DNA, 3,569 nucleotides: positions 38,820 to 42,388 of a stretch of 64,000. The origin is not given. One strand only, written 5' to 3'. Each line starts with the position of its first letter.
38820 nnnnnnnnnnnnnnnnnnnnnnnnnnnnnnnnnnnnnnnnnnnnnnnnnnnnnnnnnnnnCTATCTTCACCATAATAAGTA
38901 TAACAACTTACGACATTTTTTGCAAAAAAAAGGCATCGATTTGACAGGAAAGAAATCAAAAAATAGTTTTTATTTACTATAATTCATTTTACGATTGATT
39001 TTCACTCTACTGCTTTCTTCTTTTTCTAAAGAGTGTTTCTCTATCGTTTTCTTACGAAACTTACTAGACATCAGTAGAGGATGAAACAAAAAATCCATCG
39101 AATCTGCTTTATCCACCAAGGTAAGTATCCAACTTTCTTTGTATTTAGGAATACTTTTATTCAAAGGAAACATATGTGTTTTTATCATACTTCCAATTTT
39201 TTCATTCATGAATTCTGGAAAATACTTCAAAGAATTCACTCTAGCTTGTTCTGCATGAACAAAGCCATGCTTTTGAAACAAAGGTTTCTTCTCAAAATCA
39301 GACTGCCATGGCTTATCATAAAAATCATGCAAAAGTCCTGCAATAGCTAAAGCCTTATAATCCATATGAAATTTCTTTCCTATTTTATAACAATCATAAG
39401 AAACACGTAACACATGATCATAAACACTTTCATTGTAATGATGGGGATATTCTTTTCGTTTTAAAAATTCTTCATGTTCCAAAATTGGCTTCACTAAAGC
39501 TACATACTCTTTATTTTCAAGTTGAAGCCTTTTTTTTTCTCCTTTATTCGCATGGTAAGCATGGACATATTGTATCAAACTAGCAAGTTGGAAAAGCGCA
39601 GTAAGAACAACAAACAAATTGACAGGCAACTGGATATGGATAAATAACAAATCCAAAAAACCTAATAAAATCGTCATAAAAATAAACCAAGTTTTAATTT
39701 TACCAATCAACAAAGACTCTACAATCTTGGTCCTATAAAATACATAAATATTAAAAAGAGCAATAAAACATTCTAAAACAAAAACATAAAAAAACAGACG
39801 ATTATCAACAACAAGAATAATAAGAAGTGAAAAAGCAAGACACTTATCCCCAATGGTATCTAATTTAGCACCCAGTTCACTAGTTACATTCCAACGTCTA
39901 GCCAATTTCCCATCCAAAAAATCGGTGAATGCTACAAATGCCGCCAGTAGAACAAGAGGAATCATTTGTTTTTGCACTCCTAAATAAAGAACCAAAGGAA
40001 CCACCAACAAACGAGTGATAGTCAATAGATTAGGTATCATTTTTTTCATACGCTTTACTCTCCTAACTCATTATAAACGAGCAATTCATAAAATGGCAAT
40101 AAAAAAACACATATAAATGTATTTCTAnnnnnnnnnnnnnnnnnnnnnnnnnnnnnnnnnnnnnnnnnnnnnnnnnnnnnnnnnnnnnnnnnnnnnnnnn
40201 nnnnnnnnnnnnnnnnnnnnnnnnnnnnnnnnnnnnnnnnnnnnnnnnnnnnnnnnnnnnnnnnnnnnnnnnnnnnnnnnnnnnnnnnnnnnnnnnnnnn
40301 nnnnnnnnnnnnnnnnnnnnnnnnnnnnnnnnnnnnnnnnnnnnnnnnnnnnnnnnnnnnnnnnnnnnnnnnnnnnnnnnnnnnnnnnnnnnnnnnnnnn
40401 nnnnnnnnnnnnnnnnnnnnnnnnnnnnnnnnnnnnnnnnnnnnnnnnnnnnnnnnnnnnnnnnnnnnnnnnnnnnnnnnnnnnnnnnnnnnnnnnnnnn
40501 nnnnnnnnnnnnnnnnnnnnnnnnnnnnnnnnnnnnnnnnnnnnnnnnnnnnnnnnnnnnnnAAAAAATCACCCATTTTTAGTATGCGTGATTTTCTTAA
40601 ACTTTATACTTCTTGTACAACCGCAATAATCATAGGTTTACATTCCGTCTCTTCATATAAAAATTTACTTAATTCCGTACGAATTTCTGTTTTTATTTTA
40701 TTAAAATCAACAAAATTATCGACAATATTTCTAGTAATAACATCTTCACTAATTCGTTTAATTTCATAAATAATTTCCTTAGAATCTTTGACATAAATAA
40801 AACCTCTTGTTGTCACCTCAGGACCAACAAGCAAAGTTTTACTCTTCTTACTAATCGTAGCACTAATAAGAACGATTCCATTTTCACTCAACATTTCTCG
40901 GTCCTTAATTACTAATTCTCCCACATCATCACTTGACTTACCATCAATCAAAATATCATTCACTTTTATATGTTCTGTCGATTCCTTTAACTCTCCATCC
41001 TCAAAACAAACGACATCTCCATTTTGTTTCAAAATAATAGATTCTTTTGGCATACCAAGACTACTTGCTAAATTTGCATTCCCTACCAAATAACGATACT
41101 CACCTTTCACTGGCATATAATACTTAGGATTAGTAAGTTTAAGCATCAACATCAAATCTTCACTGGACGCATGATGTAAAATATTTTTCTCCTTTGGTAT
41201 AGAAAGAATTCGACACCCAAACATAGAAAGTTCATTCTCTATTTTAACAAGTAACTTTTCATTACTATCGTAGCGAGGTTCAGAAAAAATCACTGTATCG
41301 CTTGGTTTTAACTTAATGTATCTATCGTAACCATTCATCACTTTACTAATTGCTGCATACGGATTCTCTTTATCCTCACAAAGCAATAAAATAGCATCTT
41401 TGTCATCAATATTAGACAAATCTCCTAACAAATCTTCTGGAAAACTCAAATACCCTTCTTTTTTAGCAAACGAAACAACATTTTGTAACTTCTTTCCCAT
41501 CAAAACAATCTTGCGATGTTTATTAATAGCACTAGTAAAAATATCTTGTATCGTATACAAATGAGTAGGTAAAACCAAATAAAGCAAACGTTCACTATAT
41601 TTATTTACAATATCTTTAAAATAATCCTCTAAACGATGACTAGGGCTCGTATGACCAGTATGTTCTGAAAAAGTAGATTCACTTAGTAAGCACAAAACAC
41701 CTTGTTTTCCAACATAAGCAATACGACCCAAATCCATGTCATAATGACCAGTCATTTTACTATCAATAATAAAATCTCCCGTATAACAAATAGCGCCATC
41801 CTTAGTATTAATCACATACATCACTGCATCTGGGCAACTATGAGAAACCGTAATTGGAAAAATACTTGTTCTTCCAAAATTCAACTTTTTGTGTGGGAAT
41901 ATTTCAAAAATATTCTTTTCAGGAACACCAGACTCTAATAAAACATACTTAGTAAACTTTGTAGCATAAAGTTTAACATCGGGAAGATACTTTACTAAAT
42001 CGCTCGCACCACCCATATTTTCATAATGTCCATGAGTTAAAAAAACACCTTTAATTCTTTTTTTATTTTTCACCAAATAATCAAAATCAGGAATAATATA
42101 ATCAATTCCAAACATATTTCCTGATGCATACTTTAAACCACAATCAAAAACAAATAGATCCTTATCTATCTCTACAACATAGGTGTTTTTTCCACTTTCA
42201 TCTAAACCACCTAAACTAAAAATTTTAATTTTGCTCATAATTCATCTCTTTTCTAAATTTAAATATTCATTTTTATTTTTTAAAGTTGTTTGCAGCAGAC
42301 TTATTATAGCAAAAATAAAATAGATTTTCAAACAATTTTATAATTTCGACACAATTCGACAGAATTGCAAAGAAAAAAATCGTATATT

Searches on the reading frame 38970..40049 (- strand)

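Call 65: search_protein_families(library=pfam, proteins=[window:38970-40049:-], max_evalue=0.0001)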
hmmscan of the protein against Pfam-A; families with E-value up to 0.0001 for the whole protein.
window:38970-40049:- (359 aa): 2 families
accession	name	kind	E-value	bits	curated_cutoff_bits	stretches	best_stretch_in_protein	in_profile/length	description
PF01066.26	CDP-OH_P_transf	-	1.7e-22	80.9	22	1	4-142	2-138/152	CDP-alcohol phosphatidyltransferase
PF01966.28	HD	-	2.2e-08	34.8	22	1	209-317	1-115/116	HD domain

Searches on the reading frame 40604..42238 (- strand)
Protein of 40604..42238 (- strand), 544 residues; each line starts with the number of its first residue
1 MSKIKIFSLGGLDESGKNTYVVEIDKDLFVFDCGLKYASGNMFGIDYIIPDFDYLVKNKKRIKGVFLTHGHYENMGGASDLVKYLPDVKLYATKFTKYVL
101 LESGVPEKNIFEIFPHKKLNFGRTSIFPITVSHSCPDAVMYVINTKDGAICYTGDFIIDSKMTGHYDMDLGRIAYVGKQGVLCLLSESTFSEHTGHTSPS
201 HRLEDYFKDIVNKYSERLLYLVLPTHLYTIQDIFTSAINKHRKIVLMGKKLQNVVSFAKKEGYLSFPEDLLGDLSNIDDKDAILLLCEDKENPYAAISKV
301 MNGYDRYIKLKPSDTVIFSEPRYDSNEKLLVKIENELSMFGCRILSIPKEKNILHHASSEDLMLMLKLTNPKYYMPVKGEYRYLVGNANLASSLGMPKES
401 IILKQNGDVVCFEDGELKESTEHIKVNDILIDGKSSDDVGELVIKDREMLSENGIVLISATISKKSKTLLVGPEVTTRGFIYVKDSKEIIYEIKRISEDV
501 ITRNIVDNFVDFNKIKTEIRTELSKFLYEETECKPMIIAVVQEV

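Call 65: search_protein_families(library=pfam, proteins=[window:40604-42238:-], max_evalue=0.0001)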
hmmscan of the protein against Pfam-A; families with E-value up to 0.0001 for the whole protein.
window:40604-42238:- (544 aa): 5 families
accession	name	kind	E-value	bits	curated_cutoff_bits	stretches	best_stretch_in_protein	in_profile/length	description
PF17770.6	RNase_J_C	-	3.7e-25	89.3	23.8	1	443-544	1-102/102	Ribonuclease J C-terminal domain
PF22505.1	RNase_J_b_CASP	-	4.5e-16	59.2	27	1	217-336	3-125/126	Ribonuclease J, beta-CASP domain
PF00753.33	Lactamase_B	-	5.4e-09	36.7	22.7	1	15-158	4-152/196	Metallo-beta-lactamase superfamily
PF12706.13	Lactamase_B_2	-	2.3e-08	34.3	27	1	57-158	26-145/200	Beta-lactamase superfamily domain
PF07521.17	RMMBL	-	4.3e-05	23.9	21.6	0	355-392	16-54/63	Zn-dependent metallo-hydrolase RNA specificity domain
